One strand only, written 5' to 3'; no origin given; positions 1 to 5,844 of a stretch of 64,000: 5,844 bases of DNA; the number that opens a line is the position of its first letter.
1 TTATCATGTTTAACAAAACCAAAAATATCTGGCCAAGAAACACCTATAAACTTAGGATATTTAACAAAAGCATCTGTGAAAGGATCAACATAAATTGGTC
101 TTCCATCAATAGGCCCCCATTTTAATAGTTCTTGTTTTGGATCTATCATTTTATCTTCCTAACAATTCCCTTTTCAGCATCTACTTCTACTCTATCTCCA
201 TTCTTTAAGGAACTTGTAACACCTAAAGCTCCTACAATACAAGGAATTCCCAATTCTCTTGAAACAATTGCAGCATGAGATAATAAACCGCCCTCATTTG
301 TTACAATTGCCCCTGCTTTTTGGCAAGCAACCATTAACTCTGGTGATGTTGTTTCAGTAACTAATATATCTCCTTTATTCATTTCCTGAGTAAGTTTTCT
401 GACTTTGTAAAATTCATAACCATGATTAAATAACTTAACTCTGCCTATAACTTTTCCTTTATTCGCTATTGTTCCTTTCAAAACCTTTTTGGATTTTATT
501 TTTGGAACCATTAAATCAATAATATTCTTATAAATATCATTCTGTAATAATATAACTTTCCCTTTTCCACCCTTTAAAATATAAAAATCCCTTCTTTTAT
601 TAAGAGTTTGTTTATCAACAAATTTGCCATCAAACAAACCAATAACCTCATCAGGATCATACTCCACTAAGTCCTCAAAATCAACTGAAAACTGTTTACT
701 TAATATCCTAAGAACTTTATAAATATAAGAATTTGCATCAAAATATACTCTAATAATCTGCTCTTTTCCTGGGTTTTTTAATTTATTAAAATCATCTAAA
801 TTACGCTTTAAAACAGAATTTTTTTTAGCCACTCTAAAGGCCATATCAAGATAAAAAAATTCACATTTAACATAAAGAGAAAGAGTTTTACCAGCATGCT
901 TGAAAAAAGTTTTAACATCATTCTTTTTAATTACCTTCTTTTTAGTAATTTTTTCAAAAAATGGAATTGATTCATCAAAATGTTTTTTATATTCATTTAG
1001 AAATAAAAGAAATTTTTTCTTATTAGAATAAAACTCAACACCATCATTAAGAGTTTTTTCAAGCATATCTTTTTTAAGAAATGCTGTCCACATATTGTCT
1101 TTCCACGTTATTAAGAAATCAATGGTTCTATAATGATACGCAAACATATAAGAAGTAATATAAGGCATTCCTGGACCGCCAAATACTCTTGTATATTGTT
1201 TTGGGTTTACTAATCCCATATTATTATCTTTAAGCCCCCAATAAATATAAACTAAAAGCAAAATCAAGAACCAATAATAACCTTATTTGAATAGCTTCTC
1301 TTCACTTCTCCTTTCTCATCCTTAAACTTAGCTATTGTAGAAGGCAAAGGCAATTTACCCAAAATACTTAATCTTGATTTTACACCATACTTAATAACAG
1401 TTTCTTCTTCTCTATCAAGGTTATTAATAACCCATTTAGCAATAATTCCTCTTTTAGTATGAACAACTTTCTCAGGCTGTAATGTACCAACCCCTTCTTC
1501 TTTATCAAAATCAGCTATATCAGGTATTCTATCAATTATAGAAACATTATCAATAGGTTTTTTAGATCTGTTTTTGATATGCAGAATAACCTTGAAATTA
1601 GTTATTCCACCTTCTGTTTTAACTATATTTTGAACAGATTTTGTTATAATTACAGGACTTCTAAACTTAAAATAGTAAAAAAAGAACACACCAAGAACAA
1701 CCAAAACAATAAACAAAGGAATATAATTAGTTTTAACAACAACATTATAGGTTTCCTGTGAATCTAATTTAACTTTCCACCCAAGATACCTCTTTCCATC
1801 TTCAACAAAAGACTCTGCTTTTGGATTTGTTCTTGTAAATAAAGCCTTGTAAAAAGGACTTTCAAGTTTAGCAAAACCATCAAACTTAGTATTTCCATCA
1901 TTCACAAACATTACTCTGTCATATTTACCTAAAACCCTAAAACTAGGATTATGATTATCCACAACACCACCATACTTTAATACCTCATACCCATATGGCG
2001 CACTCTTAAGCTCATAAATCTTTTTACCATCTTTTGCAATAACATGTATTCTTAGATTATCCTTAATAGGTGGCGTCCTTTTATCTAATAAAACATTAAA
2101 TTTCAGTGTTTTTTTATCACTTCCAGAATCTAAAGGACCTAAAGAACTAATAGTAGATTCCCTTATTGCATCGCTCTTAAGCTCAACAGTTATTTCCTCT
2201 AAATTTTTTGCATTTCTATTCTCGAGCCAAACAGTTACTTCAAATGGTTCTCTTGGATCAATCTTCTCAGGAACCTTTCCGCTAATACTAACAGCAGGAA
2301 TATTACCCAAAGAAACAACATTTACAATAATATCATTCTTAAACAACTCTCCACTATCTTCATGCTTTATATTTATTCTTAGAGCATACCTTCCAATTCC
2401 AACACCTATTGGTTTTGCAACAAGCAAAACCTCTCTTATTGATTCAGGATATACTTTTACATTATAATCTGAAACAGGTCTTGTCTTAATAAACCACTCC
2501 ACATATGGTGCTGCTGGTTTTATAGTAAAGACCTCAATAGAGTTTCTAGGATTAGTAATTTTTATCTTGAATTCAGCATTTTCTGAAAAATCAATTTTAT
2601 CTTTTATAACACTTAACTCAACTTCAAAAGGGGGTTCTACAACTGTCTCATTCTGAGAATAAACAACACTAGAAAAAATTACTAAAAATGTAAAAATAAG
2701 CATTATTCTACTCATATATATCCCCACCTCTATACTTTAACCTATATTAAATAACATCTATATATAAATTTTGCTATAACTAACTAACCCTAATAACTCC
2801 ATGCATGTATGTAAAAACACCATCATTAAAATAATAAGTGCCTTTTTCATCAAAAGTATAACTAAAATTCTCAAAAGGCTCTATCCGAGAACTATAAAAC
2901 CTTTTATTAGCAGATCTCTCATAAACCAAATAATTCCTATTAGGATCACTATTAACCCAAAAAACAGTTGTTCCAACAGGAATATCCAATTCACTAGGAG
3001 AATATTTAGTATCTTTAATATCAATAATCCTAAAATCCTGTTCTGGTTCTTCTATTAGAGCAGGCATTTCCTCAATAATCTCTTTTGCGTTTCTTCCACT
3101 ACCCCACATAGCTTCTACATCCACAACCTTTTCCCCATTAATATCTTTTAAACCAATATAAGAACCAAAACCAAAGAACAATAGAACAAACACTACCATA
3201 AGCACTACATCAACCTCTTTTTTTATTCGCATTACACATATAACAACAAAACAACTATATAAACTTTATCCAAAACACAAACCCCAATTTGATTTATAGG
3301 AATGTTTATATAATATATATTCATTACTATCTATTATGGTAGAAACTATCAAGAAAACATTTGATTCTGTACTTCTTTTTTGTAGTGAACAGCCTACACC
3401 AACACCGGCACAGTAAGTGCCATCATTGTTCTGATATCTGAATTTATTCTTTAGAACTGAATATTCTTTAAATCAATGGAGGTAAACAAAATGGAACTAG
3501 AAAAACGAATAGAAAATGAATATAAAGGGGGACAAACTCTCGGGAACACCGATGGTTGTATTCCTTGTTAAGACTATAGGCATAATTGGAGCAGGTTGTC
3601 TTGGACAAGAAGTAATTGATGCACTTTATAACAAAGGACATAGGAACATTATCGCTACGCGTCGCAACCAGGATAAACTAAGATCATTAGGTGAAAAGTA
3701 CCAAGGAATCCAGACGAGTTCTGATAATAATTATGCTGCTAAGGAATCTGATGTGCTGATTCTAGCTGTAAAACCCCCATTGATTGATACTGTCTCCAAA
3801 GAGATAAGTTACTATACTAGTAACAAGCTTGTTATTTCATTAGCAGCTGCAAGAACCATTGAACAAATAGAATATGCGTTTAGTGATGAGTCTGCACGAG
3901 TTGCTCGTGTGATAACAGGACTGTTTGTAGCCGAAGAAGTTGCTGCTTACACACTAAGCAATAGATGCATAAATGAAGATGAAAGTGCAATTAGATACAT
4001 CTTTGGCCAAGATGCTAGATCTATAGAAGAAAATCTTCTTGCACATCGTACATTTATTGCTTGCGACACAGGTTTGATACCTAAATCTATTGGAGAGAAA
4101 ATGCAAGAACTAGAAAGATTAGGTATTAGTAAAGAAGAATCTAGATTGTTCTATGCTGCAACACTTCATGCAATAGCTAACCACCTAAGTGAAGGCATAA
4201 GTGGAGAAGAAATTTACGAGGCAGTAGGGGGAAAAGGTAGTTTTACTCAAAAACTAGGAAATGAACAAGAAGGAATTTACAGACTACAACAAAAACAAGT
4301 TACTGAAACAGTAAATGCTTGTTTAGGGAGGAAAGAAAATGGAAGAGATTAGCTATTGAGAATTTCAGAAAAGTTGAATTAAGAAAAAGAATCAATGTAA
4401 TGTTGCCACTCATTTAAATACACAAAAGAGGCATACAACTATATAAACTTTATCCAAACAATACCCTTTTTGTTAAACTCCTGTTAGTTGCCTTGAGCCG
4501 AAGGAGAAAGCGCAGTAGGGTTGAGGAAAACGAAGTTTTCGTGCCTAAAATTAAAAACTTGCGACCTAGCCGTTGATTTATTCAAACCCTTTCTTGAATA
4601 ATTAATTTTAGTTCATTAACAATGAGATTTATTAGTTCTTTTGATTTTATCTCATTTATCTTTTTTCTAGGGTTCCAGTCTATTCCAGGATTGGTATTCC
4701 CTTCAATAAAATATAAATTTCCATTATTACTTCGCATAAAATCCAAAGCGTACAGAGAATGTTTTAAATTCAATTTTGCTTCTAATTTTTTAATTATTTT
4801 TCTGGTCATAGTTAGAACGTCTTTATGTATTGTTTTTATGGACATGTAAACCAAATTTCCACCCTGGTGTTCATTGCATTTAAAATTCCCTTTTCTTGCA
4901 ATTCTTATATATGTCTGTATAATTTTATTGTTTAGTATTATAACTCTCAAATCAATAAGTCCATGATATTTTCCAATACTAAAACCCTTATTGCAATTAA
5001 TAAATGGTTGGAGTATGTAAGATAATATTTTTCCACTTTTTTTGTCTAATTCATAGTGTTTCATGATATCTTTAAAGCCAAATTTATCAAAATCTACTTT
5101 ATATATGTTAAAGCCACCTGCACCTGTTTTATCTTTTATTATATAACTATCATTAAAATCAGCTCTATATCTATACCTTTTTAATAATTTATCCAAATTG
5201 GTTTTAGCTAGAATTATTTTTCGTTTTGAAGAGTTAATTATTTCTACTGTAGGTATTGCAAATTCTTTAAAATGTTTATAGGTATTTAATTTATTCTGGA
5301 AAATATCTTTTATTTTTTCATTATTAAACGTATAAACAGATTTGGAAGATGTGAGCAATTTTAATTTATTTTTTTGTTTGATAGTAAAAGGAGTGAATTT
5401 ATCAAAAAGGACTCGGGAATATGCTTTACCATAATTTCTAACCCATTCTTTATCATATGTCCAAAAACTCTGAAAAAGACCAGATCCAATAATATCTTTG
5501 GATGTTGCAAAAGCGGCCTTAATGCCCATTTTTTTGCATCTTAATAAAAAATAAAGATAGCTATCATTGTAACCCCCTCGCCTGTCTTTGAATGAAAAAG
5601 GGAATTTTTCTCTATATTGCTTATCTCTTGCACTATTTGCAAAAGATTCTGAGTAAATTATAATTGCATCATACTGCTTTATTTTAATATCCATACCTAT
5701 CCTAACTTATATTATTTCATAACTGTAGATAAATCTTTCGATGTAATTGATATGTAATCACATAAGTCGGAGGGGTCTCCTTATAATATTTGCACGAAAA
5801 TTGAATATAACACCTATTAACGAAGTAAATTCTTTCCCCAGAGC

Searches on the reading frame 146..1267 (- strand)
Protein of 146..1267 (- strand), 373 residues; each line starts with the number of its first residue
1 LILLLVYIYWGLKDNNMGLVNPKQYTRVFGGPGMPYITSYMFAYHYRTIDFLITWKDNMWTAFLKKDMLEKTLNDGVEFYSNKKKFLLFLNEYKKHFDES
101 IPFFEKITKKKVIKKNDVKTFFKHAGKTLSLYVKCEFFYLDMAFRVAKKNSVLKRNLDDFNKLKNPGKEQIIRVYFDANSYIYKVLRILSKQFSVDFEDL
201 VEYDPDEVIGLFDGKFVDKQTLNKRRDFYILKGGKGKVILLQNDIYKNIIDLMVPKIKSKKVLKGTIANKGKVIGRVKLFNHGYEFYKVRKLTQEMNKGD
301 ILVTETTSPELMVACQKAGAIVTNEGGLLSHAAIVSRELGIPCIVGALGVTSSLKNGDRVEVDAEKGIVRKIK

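Call 49: search_protein_families(library=pfam, proteins=[window:146-1267:-], max_evalue=0.001)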
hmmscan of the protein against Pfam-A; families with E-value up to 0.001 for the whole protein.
window:146-1267:- (373 aa): 1 family
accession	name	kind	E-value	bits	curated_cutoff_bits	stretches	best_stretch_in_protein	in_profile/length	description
PF00391.29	PEP-utilizers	-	3.6e-25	87.8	23.1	1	297-367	2-72/72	PEP-utilising enzyme, mobile domain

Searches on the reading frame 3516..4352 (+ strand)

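Call 49: search_protein_families(library=pfam, proteins=[window:3516-4352:+], max_evalue=0.001)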
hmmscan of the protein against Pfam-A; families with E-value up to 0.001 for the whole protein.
window:3516-4352:+ (278 aa): 4 families
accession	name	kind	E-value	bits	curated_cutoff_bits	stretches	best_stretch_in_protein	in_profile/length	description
PF03807.23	F420_oxidored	-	9.6e-19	68.2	21.6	1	20-111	1-93/94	NADP oxidoreductase coenzyme F420-dependent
PF01488.26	Shikimate_DH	-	7.7e-09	36.2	24.3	1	19-116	13-118/138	Shikimate / quinate 5-dehydrogenase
PF03446.21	NAD_binding_2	-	0.00018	22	21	1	20-111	1-94/161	NAD binding domain of 6-phosphogluconate dehydrogenase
PF02826.25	2-Hacid_dh_C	-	0.00045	20.1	25.1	1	19-85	37-99/178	D-isomer specific 2-hydroxyacid dehydrogenase, NAD binding domain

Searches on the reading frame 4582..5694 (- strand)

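Call 49: search_protein_families(library=pfam, proteins=[window:4582-5694:-], max_evalue=0.001)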
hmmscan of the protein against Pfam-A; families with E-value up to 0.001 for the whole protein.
window:4582-5694:- (370 aa): 5 families
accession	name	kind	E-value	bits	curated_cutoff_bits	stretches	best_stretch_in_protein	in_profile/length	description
PF14397.11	ATPgrasp_ST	-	8.1e-10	38.8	31.4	1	122-288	9-180/278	Sugar-transfer associated ATP-grasp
PF08443.16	RimK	-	7.1e-09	36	21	1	155-344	18-175/188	RimK-like ATP-grasp domain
PF14398.11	ATPgrasp_YheCD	-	1.4e-06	28.2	26.8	1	181-346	48-237/255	YheC/D like ATP-grasp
PF02655.19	ATP-grasp_3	-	1.3e-05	25.8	23.2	1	133-333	2-154/160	ATP-grasp domain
PF02955.21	GSH-S_ATP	-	0.00087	19.2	23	0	181-304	31-139/175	Prokaryotic glutathione synthetase, ATP-grasp domain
